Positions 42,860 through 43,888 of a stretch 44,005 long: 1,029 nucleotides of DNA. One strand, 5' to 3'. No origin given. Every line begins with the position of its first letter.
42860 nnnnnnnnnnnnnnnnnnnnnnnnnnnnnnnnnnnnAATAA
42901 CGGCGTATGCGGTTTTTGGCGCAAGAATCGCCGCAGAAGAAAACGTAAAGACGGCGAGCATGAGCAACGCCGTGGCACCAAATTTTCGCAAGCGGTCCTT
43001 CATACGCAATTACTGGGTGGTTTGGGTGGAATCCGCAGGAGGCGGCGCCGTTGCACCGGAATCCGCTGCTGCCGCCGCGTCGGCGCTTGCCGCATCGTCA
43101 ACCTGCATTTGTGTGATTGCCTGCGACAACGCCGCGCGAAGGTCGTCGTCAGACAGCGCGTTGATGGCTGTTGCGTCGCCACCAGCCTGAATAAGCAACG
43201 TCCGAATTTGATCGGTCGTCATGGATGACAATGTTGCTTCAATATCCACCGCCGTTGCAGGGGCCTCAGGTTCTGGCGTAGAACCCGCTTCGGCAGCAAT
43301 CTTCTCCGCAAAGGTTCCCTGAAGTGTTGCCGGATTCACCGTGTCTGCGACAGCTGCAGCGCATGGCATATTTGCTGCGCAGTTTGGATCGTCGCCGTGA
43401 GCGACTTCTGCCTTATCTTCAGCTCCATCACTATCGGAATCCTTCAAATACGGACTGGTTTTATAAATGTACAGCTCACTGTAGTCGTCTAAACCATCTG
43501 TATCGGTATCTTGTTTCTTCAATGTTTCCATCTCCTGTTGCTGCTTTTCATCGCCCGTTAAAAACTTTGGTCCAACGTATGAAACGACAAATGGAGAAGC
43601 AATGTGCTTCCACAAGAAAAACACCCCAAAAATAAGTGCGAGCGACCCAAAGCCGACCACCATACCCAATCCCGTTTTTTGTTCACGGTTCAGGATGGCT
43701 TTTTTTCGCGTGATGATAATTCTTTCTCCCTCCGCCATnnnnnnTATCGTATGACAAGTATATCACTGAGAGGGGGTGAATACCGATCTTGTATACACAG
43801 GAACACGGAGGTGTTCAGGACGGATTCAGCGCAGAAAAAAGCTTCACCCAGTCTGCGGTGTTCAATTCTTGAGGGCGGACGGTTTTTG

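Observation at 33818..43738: TSP3-repeat anchor protein plus a 3061-aa Cys-rich giant secreted protein as one operon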

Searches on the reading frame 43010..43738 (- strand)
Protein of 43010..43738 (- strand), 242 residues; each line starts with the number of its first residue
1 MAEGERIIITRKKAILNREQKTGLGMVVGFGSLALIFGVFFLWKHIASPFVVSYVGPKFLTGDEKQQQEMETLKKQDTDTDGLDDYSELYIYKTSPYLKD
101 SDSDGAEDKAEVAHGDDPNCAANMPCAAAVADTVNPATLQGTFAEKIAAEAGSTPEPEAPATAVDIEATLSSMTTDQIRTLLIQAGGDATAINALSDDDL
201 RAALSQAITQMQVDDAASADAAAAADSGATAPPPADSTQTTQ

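Call 6: search_protein_families(library=pfam, proteins=[window:43010-43738:-], max_evalue=1)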
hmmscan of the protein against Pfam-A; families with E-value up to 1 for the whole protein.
window:43010-43738:- (242 aa): 3 families
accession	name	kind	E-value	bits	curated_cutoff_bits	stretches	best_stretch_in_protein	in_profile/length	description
PF18884.5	TSP3_bac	-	0.025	14.9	25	1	100-119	1-20/22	Bacterial TSP3 repeat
PF25182.1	NonGDSL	-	0.076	12.8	80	1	135-213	50-129/220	Non-GDSL lipase-like family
PF02845.22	CUE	-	0.11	12.6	21.1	1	173-196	15-39/42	CUE domain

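Call 7: search_protein_families(library=ncbifam, proteins=[window:43010-43738:-], max_evalue=1)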
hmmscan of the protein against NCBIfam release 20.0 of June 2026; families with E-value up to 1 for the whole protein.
window:43010-43738:- (242 aa): 1 family
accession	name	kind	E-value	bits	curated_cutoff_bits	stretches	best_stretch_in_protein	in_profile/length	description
NF047639.1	throspo3_MtsD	equivalog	7.6e-05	21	800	1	71-120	454-502/651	cell-cell cohesion protein MtsD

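Call 55: find_homologous_proteins(query=window:43010-43738:-, max_evalue=0.001)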
Query window:43010-43738:- (242 aa): 132 proteins with E <= 0.001 among 1869 candidates; the best 120 are listed.
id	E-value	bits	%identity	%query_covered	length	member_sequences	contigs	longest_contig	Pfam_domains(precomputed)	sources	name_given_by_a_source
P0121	1.1e-133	462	93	88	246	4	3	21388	-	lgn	-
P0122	1.1e-132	459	100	90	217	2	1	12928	-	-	-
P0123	1.2e-126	439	82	100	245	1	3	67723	-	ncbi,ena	-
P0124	5.4e-122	424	82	99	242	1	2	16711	-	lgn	-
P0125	1.8e-120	419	82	96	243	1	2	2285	-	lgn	-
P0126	3.3e-119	415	80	98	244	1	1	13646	-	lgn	-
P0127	1.2e-117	409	83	89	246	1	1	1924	-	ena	-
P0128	2.9e-117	408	82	90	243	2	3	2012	-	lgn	-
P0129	3.4e-116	405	82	88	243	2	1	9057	-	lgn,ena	-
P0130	1.2e-114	400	81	88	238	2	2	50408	-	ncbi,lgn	-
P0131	1.7e-101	357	72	95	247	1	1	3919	-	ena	-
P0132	1.1e-100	354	73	92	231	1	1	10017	-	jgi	-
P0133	3.6e-99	349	74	88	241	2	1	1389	-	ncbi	-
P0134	1.1e-95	338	65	95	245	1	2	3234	-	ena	-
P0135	2.0e-93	330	68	90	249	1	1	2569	-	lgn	-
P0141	2.5e-88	314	65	88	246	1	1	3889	PF18884.6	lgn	-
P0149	1.2e-84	302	65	86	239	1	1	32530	PF18884.6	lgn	-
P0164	2.5e-77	278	57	91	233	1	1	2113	PF18884.6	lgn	-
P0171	1.9e-71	258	59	84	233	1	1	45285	PF18884.6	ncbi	-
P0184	1.0e-39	155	38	86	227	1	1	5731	PF18884.6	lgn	-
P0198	2.3e-26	111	38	80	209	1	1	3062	PF18884.6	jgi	jgi:hypothetical protein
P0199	2.6e-26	111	34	95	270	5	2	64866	PF18884.6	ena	-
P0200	3.0e-26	111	31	79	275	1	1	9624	PF18884.6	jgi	jgi:hypothetical protein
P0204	8.5e-25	106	35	84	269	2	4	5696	PF18884.6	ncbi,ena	ncbi:MAG: thrombospondin type 3 repeat-containing protein [Patescibacteria group bacterium]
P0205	1.5e-24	105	31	73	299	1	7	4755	PF18884.6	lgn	-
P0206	2.1e-24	105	37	80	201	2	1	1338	PF18884.6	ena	-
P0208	8.4e-24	103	31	73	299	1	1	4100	PF18884.6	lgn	-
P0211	6.3e-23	100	31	81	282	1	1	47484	PF18884.6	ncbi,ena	-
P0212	1.5e-22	99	33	88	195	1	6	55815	PF18884.6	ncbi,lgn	-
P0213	1.8e-22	98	31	73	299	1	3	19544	PF18884.6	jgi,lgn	-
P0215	5.4e-22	97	30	79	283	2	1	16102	PF18884.6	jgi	-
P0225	6.1e-20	90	36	81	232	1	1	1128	PF18884.6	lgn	-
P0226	2.8e-19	88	33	87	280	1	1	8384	PF18884.6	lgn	-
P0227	5.5e-19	87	36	81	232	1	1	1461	PF18884.6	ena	-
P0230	2.9e-18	85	36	79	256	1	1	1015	PF18884.6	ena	-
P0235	2.0e-17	82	31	81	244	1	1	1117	PF18884.6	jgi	jgi:hypothetical protein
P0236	3.2e-17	81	32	59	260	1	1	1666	PF18884.6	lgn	-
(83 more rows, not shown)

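Call 105: search_solved_structures(query=A10, max_evalue=1)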
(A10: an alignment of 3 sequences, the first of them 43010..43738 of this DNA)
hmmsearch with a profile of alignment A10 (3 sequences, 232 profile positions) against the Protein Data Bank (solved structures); distinct sequences matched with E-value up to 1: 2.
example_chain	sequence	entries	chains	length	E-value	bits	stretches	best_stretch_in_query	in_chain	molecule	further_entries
7c7u_A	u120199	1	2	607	0.086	15.7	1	47-143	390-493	Biofilm-associated surface protein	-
7c7r_B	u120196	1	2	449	0.15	15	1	47-90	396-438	Biofilm-associated surface protein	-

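Call 107: search_protein_families(library=pfam, alignment_id=A12, max_evalue=0.01)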
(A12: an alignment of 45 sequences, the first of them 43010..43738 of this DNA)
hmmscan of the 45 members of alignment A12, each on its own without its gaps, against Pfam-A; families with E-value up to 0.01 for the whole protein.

A. member 1, window:43010-43738:- (242 aa): 0 families

B. families by the number of members that match (of 45 scanned): 5 families
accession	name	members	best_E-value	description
PF18884.5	TSP3_bac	29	4.3e-09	Bacterial TSP3 repeat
PF02845.22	CUE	3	7.2e-05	CUE domain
PF25672.1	BBH37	1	0.0051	BBH37 helical domain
PF14199.11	DUF4317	1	0.0057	Domain of unknown function (DUF4317)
PF22504.1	DUF6993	1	0.0073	Domain of unknown function (DUF6993)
